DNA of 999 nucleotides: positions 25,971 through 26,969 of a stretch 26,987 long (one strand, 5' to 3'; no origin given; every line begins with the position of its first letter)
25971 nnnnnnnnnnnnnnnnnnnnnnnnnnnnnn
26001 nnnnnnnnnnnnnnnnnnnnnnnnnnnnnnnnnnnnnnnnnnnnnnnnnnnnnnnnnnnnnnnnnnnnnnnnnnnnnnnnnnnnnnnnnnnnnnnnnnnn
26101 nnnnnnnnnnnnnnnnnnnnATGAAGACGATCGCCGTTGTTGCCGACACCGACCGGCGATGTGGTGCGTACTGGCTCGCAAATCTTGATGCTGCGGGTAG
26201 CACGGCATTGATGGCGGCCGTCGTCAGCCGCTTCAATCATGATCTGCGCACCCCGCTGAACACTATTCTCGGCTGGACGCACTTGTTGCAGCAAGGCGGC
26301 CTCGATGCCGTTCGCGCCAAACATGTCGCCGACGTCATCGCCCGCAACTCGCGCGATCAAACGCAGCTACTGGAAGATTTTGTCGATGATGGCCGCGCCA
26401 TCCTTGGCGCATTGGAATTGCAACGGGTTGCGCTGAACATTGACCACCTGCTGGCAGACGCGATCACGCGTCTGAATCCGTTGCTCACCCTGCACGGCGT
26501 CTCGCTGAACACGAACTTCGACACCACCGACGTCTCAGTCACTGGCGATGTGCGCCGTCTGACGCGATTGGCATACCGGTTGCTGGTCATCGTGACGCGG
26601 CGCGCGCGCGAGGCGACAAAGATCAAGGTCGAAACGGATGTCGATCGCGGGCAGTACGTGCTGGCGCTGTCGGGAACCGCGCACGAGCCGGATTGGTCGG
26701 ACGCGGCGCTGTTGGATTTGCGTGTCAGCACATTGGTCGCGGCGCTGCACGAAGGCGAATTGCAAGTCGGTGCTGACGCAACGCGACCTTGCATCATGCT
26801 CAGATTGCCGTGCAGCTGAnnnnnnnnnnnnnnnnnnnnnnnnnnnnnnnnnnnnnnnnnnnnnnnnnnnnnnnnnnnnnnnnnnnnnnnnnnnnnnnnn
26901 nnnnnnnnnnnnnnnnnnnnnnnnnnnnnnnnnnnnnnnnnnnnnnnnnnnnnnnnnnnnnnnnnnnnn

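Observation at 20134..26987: Candidate self-contained sigma54-driven general-stress module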

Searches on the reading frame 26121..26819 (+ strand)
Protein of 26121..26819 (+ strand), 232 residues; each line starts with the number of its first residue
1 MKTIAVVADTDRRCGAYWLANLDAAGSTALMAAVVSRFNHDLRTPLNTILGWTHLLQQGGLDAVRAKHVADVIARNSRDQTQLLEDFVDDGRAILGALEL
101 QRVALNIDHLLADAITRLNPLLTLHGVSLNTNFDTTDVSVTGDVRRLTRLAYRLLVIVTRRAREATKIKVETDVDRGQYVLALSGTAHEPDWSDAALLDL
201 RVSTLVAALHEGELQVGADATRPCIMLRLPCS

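Call 6: search_protein_families(library=pfam, proteins=[window:26121-26819:+], max_evalue=0.01)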
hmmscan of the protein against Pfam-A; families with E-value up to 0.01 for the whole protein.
window:26121-26819:+ (232 aa): 1 family
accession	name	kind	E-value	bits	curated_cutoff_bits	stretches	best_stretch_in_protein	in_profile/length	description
PF00512.31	HisKA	-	6.9e-09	36.1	26.9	1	38-92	9-62/66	His Kinase A (phospho-acceptor) domain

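Call 25: search_protein_families(library=ncbifam, proteins=[window:26121-26819:+], max_evalue=0.01)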
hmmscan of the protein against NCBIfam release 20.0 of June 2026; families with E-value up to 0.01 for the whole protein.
window:26121-26819:+ (232 aa): 23 families
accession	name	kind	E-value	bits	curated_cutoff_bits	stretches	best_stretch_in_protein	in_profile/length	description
NF033091.0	HK_VanS_ACDEFG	equivalog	5.7e-12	45.3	400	1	34-181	77-224/293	vancomycin resistance histidine kinase VanS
TIGR02956.1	TMAO_torS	equivalog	2.3e-11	42.6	676.5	1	38-152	471-585/967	TMAO reductase system sensor histidine kinase/response regulator TorS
NF041947.1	LuxQ_Vibrio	equivalog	2.7e-09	35.5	1200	1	20-172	461-612/843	quorum-sensing autoinducer 2 sensor kinase/phosphatase LuxQ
TIGR02966.1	phoR_proteo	equivalog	3.6e-09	36.1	334.2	1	35-182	118-265/333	phosphate regulon sensor histidine kinase PhoR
NF041593.1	histid_kinase_PdhS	equivalog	1.7e-08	32.9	2000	1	33-173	804-947/1041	cell-division control histidine kinase PdhS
NF046044.1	PnpS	equivalog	1.8e-08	33.8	400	1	35-182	174-321/390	two-component system histidine kinase PnpS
NF041880.1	EPS_EpsF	equivalog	3.1e-08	32.5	900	1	37-176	280-418/492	response regulator EpsF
NF045901.1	HisKinLetSLeg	equivalog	3.7e-08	31.8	1650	1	35-156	297-418/906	two-component system sensor histidine kinase LetS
NF007837.0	PRK10549.1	equivalog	5.9e-08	31.8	603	1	35-186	244-392/466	envelope stress sensor histidine kinase BaeS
NF040691.1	MtrAB_MtrB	equivalog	1.1e-07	31.3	450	1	34-175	274-415/507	MtrAB system histidine kinase MtrB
NF007793.0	PRK10490.1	equivalog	1.5e-07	29.8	1123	1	29-179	662-811/895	two-component system sensor histidine kinase KdpD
NF038297.2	hybrid_HK_HrmK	equivalog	5.1e-07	28.7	725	1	37-155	241-361/607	hybrid histidine kinase/response regulator HrmK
NF041735.1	hist_kin_RppB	equivalog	1e-06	27.9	400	1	39-181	224-368/438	two-component system sensor histidine kinase RppB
NF008318.0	PRK11107.1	equivalog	1.4e-06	26.7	890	1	35-154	297-416/920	two-component sensor histidine kinase BarA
NF008312.0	PRK11100.1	equivalog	1.7e-06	27.2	356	1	33-185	258-408/477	two-component system sensor histidine kinase CreC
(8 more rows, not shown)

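Call 73: find_homologous_proteins(query=window:26121-26819:+, max_evalue=0.00001)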
Query window:26121-26819:+ (232 aa): 241 proteins with E <= 0.00001 among 4400 candidates; the best 120 are listed.
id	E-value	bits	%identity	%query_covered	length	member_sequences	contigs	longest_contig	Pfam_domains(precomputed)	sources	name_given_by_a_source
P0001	2.9e-144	496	100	100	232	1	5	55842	PF00512.32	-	-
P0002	2.7e-142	490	98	100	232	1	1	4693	PF00512.32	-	-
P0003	5.0e-142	489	99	100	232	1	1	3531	PF00512.32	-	-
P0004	1.1e-141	488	98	100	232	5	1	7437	PF00512.32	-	-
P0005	1.0e-131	455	90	100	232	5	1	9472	PF00512.32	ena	-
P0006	1.3e-130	452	89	100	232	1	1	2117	PF00512.32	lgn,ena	-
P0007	3.0e-127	441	89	100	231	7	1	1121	PF00512.32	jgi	jgi:signal transduction histidine kinase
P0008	2.8e-126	437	88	97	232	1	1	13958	PF00512.32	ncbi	-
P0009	3.2e-125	434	86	100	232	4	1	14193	PF00512.32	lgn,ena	-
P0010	5.7e-125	433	87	100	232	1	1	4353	PF00512.32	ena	-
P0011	6.6e-124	430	85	100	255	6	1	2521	PF00512.32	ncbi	ncbi:MAG: sensor histidine kinase [Burkholderiaceae bacterium]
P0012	7.2e-124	430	87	100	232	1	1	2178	PF00512.32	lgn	-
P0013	1.2e-123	429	100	87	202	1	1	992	PF00512.32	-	-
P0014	1.1e-119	416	83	100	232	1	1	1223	PF00512.32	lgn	-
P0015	4.1e-119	414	81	100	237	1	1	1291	PF00512.32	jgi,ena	-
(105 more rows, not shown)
